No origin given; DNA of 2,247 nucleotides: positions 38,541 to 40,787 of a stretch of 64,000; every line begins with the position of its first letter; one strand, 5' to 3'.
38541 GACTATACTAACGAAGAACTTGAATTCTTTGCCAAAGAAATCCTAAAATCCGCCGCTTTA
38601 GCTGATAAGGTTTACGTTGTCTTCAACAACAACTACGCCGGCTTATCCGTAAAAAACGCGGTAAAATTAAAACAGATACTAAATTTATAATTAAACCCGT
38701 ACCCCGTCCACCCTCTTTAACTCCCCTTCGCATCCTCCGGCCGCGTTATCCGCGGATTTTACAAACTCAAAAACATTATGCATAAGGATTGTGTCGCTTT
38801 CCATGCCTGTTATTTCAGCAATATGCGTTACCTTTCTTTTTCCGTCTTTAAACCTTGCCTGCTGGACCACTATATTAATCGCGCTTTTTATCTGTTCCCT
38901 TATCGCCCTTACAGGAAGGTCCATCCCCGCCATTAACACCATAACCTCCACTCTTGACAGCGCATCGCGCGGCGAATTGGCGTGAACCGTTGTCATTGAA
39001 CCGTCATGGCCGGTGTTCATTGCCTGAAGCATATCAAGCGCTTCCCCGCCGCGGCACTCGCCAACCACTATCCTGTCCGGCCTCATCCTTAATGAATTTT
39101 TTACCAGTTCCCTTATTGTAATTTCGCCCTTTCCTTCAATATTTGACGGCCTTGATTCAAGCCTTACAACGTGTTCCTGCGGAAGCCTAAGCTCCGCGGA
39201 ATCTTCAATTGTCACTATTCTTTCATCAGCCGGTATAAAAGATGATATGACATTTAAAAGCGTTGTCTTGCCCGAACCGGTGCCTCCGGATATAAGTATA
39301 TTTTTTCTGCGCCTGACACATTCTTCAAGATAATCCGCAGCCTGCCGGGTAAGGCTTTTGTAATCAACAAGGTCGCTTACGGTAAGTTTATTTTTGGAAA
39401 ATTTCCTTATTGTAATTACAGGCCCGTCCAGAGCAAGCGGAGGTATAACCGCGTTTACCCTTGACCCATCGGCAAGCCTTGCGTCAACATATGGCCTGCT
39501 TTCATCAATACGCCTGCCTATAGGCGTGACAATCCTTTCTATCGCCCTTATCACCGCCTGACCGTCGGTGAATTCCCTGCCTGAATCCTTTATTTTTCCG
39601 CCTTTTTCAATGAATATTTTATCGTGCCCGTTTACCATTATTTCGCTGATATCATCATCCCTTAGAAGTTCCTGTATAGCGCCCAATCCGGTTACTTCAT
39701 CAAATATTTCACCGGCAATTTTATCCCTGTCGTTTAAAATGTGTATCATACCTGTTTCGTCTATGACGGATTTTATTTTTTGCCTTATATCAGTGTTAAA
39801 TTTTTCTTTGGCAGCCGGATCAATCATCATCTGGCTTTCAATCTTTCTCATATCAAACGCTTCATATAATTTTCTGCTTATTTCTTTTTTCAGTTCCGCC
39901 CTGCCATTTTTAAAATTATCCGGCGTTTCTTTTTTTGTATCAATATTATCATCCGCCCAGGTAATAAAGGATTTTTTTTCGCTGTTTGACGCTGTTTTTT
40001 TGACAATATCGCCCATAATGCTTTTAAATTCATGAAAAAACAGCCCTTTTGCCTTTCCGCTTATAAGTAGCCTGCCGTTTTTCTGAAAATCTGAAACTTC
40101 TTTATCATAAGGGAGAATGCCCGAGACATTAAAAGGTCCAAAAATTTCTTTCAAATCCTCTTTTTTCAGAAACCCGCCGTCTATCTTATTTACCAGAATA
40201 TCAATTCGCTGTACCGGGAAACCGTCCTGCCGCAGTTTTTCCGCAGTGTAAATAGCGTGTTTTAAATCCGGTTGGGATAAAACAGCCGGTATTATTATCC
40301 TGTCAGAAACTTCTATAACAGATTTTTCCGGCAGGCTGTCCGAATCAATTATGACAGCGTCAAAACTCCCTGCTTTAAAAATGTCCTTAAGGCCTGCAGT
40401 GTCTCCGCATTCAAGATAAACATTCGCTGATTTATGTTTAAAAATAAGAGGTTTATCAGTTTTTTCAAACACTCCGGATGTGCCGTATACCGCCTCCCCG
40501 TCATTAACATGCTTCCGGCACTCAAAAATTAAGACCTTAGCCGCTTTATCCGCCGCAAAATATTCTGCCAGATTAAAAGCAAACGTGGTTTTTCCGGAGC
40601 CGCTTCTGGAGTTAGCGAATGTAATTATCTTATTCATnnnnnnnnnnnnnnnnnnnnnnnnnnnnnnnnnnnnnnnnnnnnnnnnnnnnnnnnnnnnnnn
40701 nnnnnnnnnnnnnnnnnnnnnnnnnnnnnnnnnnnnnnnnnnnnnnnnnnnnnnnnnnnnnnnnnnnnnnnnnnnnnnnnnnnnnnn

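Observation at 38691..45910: Atypical Tad/Flp pilus locus: fused TadZ-like::TadA ATPase, two pilins, attenuator after flp, palindromic operator. No tadB, tadC or tadV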

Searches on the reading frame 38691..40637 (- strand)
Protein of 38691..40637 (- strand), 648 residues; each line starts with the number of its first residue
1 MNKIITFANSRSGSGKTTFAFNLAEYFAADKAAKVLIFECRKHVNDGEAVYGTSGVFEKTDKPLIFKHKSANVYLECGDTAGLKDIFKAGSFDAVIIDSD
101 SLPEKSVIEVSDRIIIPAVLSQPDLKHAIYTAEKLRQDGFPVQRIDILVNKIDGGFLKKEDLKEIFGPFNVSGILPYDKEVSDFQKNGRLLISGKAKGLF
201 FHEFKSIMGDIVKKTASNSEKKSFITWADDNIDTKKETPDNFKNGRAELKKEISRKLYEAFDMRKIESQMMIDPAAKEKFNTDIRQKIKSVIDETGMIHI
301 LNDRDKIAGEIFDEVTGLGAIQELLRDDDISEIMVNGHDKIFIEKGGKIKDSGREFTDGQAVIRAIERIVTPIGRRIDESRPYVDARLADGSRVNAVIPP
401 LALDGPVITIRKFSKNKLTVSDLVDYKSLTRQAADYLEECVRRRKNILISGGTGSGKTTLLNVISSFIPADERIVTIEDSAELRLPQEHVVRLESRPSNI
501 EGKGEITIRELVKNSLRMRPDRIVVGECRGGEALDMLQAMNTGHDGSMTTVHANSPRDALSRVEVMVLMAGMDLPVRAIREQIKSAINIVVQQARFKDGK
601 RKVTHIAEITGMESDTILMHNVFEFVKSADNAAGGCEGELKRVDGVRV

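Call 3: search_protein_families(library=pfam, proteins=[window:38691-40637:-], max_evalue=0.01)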
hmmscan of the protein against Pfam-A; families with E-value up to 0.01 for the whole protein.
window:38691-40637:- (648 aa): 20 families
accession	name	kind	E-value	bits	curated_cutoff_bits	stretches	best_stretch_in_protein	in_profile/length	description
PF00437.27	T2SSE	-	9.4e-61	205.9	24.9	1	317-593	4-275/370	Type II/IV secretion system protein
PF01656.29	CbiA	-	4.8e-12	46.4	25.4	1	5-189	1-123/125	CobQ/CobB/MinD/ParA nucleotide binding domain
PF20720.3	nSTAND3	-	1.2e-06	28.7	27.2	0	437-479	10-53/155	Novel STAND NTPase 3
PF00005.33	ABC_tran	-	7.1e-06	27.1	25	1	440-482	7-48/137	ABC transporter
PF13614.12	AAA_31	-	1.1e-05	25.9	27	1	3-45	2-43/177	AAA domain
PF04851.21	ResIII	-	8.7e-05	22.9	22.5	0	434-483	12-65/164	Type III restriction enzyme, res subunit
PF13555.12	AAA_29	-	8.9e-05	22.6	27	1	443-466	21-44/61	P-loop containing region of AAA domain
PF25199.1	nSTAND_NTPase5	-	0.0001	22.6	34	0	439-485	36-84/145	Novel STAND NTPase 5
PF13191.12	AAA_16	-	0.00026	22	32.6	1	431-480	10-59/167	AAA ATPase domain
PF05729.18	NACHT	-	0.00027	21.3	26.7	0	447-465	3-21/167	NACHT domain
PF01935.23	DUF87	-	0.00052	20.6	23.2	0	446-466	25-45/220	Helicase HerA, central domain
PF03029.23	ATP_bind_1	-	0.00055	20.2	27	0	449-473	1-25/240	Conserved hypothetical ATP binding protein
PF13245.12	AAA_19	-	0.001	19.7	25.1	0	443-468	10-35/134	AAA domain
PF02367.23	TsaE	-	0.0015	19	26.6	0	429-466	6-43/128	Threonylcarbamoyl adenosine biosynthesis protein TsaE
PF13401.12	AAA_22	-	0.0042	17.8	27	0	443-477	4-39/130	AAA domain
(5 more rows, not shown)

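Call 4: search_protein_families(library=ncbifam, proteins=[window:38691-40637:-], max_evalue=0.01)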
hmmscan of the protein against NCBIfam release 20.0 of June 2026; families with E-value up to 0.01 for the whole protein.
window:38691-40637:- (648 aa): 49 families (the best 25 are shown)
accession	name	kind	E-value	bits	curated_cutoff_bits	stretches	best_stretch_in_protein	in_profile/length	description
TIGR03819.1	heli_sec_ATPase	hypoth_equivalog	1.5e-102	343.3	373.15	1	293-607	27-339/340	TadA family conjugal transfer-associated ATPase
TIGR02788.1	VirB11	equivalog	1.4e-70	237.8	249.95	2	430-606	130-306/308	P-type DNA transfer ATPase VirB11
TIGR02782.1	TrbB_P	equivalog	7e-66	222.6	304.55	1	320-614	13-298/303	P-type conjugative transfer ATPase TrbB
NF010475.0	PRK13900.1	equivalog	7.8e-60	202.7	389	2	432-606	148-322/333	type IV secretion system ATPase VirB11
NF058587.1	archaellum_moto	equivalog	2.6e-57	194.8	550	1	247-631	90-457/527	archaellum flagellar ATPase motor FlaI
NF010469.0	PRK13894.1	subfamily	2.3e-55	188.2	508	1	320-615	26-313/320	conjugal transfer ATPase TrbB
NF010407.0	PRK13833.1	subfamily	9.5e-47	160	499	1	325-614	26-305/323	conjugal transfer protein TrbB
NF053672.1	bindosome_BasE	exception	1.5e-35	123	1000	1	362-613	187-434/512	bindosome assembly system ATPase subunit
NF010425.0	PRK13851.1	equivalog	7.5e-34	117.1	461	1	435-593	153-312/344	type IV secretion system protein VirB11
NF041000.1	ATPase_ComGA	equivalog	7.9e-20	71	300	1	428-567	111-246/267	competence type IV pilus ATPase ComGA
TIGR02525.1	plasmid_TraJ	equivalog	7.5e-16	58.1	368.3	1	437-603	142-307/372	plasmid transfer ATPase TraJ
TIGR01420.1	pilT_fam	subfamily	6.5e-15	55.2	319.1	1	435-608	112-281/343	PilT/PilU family type 4a pilus ATPase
NF007755.0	PRK10436.1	equivalog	7.1e-13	48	617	1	430-568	204-337/465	type II secretion system protein GspE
TIGR02533.1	type_II_gspE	equivalog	1.7e-12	46.8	630.25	1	427-566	225-359/486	type II secretion system ATPase GspE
TIGR02538.1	type_IV_pilB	equivalog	2.5e-12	46.2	675.65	1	407-566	282-432/564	type IV-A pilus assembly ATPase PilB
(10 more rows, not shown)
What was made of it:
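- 38691..40637 (-): TadZ(ATPase domain)::TadA/CpaF fusion ATPase (648 aa). N-domain aa 1-215 (nt 39993-40637), linker aa 216-284, motor aa 285-648. Calls 3 and 4.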

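Call 8: find_encoding_contigs(protein=window:38691-40637:-, flank=10000, max_places=6)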
Protein window:38691-40637:- (648 aa): 17 contigs read that carry it; 6 places shown.
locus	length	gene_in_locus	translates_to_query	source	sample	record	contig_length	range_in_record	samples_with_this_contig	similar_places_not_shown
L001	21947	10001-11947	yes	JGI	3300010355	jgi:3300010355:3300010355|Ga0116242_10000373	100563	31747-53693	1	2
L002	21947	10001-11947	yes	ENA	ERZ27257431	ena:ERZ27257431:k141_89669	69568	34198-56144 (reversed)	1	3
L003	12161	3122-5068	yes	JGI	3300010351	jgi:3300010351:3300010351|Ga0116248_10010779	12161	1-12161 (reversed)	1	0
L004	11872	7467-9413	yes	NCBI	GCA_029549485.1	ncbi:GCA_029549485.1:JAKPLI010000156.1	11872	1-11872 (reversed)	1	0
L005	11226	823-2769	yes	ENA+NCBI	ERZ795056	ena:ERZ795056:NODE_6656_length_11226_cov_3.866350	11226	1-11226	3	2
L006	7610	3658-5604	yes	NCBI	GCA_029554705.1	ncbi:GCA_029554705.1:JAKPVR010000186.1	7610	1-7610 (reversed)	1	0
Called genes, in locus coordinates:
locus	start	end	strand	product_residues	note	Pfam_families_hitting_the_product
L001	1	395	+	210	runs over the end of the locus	PF00163:Ribosomal_S4, PF22421:SYY_C-terminal (weak), PF01479:S4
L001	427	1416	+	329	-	PF01193:RNA_pol_L, PF01000:RNA_pol_A_bac, PF03118:RNA_pol_A_CTD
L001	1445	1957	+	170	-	PF01196:Ribosomal_L17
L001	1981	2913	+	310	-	PF01116:F_bP_aldolase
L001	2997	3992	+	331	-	PF08902:DUF1848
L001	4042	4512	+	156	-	PF01712:dNK (faint), PF13238:AAA_18, PF13671:AAA_33, PF01202:SKI, PF13207:AAA_17 (faint)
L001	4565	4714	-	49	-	-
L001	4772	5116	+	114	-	-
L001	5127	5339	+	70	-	PF04964:Flp_Fap (weak)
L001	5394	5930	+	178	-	PF07811:TadE (weak)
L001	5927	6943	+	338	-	PF13400:Tad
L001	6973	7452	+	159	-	PF07811:TadE (weak)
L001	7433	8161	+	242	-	-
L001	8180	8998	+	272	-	PF16976:RcpC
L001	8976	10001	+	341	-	PF13629:T2SS-T3SS_pil_N (weak), PF00263:Secretin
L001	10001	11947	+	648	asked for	PF00005:ABC_tran (faint), PF01656:CbiA, PF13614:AAA_31 (faint), PF20720:nSTAND3 (faint), PF00437:T2SSE, PF27713:UCP018868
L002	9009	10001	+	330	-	PF13629:T2SS-T3SS_pil_N (weak), PF00263:Secretin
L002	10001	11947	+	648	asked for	PF00005:ABC_tran (faint), PF01656:CbiA, PF13614:AAA_31 (faint), PF20720:nSTAND3 (faint), PF00437:T2SSE, PF27713:UCP018868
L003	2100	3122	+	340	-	PF13629:T2SS-T3SS_pil_N (weak), PF00263:Secretin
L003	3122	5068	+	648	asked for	PF00005:ABC_tran (faint), PF01656:CbiA, PF13614:AAA_31 (faint), PF20720:nSTAND3 (faint), PF00437:T2SSE, PF27713:UCP018868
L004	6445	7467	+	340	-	PF13629:T2SS-T3SS_pil_N (weak), PF00263:Secretin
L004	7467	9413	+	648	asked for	PF00005:ABC_tran (faint), PF01656:CbiA, PF13614:AAA_31 (faint), PF20720:nSTAND3 (faint), PF00437:T2SSE, PF27713:UCP018868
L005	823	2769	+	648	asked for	PF00005:ABC_tran (faint), PF01656:CbiA, PF13614:AAA_31 (faint), PF20720:nSTAND3 (faint), PF00437:T2SSE, PF27713:UCP018868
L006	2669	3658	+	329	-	PF13629:T2SS-T3SS_pil_N (weak), PF00263:Secretin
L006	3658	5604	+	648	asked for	PF00005:ABC_tran (faint), PF01656:CbiA, PF13614:AAA_31 (faint), PF20720:nSTAND3 (faint), PF00437:T2SSE, PF27713:UCP018868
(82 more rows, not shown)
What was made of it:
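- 40637..41662 (-): Short secretin (341 aa with signal peptide; PF13629 N-domain plus secretin domain). Its stop overlaps the ATPase start (ATGA). Gene calls of 330-341 aa (call 8).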

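Call 10: find_homologous_proteins(query=window:38691-40637:-, max_evalue=1e-20)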
Query window:38691-40637:- (648 aa): 8000 proteins with E <= 1e-20 among 8000 candidates; the best 120 are listed.
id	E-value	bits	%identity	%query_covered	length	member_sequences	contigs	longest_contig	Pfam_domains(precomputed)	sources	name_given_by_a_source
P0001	3.2e-291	985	70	100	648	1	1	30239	PF06414.19,PF01656.30,PF00437.27,PF00005.34,PF02367.24,PF13555.13,PF25199.2,PF27713.1,PF20720.4,PF13191.13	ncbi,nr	ncbi:MAG: Flp pilus assembly complex ATPase component TadA [Candidatus Goldbacteria bacterium]|nr:Fl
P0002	1.9e-290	983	69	100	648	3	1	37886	PF01656.30,PF00437.27,PF00005.34,PF27713.1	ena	-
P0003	5.3e-266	902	66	96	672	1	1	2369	PF01656.30,PF00437.27,PF00005.34,PF27713.1,PF20720.4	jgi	-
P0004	1.1e-241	822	-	-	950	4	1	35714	PF00437.27,PF13555.13,PF13401.13,PF27713.1,PF13191.13,PF06414.19,PF07724.21,PF00005.34,PF12775.14,PF13476.13,PF13521.13,PF01580.25,PF01078.28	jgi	-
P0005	4.6e-238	810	-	-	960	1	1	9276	PF06414.19,PF07724.21,PF00437.27,PF00005.34,PF12775.14,PF13521.13,PF13555.13,PF01078.28,PF27713.1,PF13191.13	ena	-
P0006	2.0e-232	791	-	-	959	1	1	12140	PF07693.21,PF00437.27,PF13555.13,PF13401.13,PF27713.1,PF13191.13,PF06414.19,PF07724.21,PF00005.34,PF12775.14,PF13521.13,PF01078.28,PF20720.4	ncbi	-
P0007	2.7e-212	725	53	99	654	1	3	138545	PF01656.30,PF00437.27,PF00005.34,PF13555.13,PF27713.1,PF20720.4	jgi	jgi:Flp pilus assembly CpaF family ATPase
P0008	5.7e-200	684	51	99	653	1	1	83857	PF06414.19,PF10609.16,PF01656.30,PF00437.27,PF13614.13,PF00005.34,PF13555.13,PF27713.1,PF20720.4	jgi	jgi:pilus assembly protein CpaF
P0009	6.0e-200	684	52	99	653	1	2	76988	PF01656.30,PF00437.27,PF00005.34,PF13555.13,PF27713.1,PF20720.4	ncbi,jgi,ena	jgi:Flp pilus assembly CpaF family ATPase/cellulose biosynthesis protein BcsQ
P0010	2.3e-198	679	-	-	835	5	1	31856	PF00437.27,PF13245.13,PF13555.13,PF13401.13,PF27713.1,PF13191.13,PF06414.19,PF00005.34,PF12775.14,PF13521.13,PF01580.25,PF25199.2,PF20720.4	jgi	-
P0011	1.2e-194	666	51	100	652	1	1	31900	PF01656.30,PF00437.27,PF13614.13,PF00005.34,PF27713.1,PF20720.4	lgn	-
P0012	2.4e-193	662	51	98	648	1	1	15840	PF01656.30,PF00437.27,PF27713.1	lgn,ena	-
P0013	3.6e-193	661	51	99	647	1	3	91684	PF01656.30,PF00437.27,PF13614.13,PF13401.13,PF25199.2,PF27713.1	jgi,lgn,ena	-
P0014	1.4e-192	659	51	99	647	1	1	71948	PF01656.30,PF00437.27,PF13614.13,PF13401.13,PF25199.2,PF27713.1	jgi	jgi:pilus assembly protein CpaF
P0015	2.1e-192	659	51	99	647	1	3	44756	PF01656.30,PF00437.27,PF13614.13,PF13401.13,PF25199.2,PF27713.1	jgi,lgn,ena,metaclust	metaclust:\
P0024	1.1e-184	633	48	100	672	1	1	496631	PF01656.30,PF00437.27,PF01078.28,PF27713.1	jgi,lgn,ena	-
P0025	1.9e-184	633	48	100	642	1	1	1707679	PF06414.19,PF01656.30,PF00437.27,PF27713.1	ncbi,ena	-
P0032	1.0e-179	617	48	99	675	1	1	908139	PF00437.27,PF01078.28,PF27713.1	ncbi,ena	-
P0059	3.4e-145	503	43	99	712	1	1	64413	PF10609.16,PF01656.30,PF00437.27,PF13614.13,PF27713.1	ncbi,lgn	ncbi:MAG: ATPase, T2SS/T4P/T4SS family [Elusimicrobiota bacterium]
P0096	8.3e-143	495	41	98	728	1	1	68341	PF10609.16,PF01656.30,PF00437.27,PF00005.34,PF27713.1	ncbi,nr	ncbi:MAG: pilus assembly protein TadA [Deltaproteobacteria bacterium]|nr:pilus assembly protein TadA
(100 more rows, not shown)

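Call 11: find_encoding_contigs(protein=P0025, flank=10000, max_places=2)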
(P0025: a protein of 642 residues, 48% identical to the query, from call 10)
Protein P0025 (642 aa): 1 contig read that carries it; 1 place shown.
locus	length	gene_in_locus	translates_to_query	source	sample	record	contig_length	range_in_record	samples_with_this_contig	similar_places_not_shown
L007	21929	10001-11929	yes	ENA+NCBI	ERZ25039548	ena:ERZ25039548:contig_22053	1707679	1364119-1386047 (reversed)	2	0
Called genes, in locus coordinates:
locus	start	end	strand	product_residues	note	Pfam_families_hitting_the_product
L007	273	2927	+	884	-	PF00133:tRNA-synt_1, PF01406:tRNA-synt_1e (faint), PF09334:tRNA-synt_1g, PF13603:tRNA-synt_1_2, PF09334:tRNA-synt_1g, PF08264:Anticodon_1, PF10458:Val_tRNA-synt_C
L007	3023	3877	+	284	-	PF02749:QRPTase_N, PF01729:QRPTase_C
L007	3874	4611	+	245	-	PF03099:BPL_LplA_LipB, PF21948:LplA-B_cat (weak)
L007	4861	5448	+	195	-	PF01797:Y1_Tnp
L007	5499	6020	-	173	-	PF00293:NUDIX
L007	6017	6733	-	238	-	PF01812:5-FTHF_cyc-lig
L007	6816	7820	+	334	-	PF01734:Patatin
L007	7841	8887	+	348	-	PF04055:Radical_SAM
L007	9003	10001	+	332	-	PF13629:T2SS-T3SS_pil_N (faint), PF00263:Secretin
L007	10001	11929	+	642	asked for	PF01656:CbiA (faint), PF06414:Zeta_toxin (faint), PF00437:T2SSE, PF27713:UCP018868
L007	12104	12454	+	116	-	PF07238:PilZ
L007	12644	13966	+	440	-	PF00009:GTP_EFTU (weak), PF01926:MMR_HSR1, PF02421:FeoB_N, PF04548:AIG1, PF00009:GTP_EFTU, PF01926:MMR_HSR1, PF02421:FeoB_N, PF14714:KH_dom-like, +9 more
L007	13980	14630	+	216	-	PF02660:G3P_acyltransf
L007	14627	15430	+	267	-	PF01210:NAD_Gly3P_dh_N, PF03807:F420_oxidored, PF07479:NAD_Gly3P_dh_C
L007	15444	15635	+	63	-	PF07479:NAD_Gly3P_dh_C, PF20618:GPD_NAD_C_bact (weak)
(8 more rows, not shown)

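Call 12: find_encoding_contigs(protein=P0001, flank=10000, max_places=2)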
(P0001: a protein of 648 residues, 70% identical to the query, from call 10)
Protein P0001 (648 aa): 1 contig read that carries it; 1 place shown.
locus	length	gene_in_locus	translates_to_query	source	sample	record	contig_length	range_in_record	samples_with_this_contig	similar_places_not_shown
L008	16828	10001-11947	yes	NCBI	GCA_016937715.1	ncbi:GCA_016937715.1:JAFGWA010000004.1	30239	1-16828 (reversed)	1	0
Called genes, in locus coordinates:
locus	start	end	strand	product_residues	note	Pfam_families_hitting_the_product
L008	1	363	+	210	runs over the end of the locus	PF00163:Ribosomal_S4, PF22421:SYY_C-terminal (weak), PF01479:S4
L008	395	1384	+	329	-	PF01193:RNA_pol_L, PF01000:RNA_pol_A_bac, PF03118:RNA_pol_A_CTD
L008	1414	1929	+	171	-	PF01196:Ribosomal_L17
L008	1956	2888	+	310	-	PF01116:F_bP_aldolase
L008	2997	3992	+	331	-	PF08902:DUF1848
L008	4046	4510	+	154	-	PF01712:dNK (faint), PF13238:AAA_18, PF13671:AAA_33, PF01202:SKI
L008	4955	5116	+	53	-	-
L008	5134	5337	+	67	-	PF04964:Flp_Fap (weak)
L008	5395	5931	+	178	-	PF07811:TadE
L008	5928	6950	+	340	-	PF13400:Tad (weak)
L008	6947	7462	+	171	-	PF07811:TadE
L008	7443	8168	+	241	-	-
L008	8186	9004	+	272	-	PF16976:RcpC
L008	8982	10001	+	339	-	PF13629:T2SS-T3SS_pil_N, PF00263:Secretin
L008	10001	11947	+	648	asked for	PF00005:ABC_tran (faint), PF01656:CbiA (weak), PF02367:TsaE (faint), PF06414:Zeta_toxin (faint), PF13191:AAA_16 (faint), PF13555:AAA_29 (faint), PF00437:T2SSE, PF27713:UCP018868, +2 more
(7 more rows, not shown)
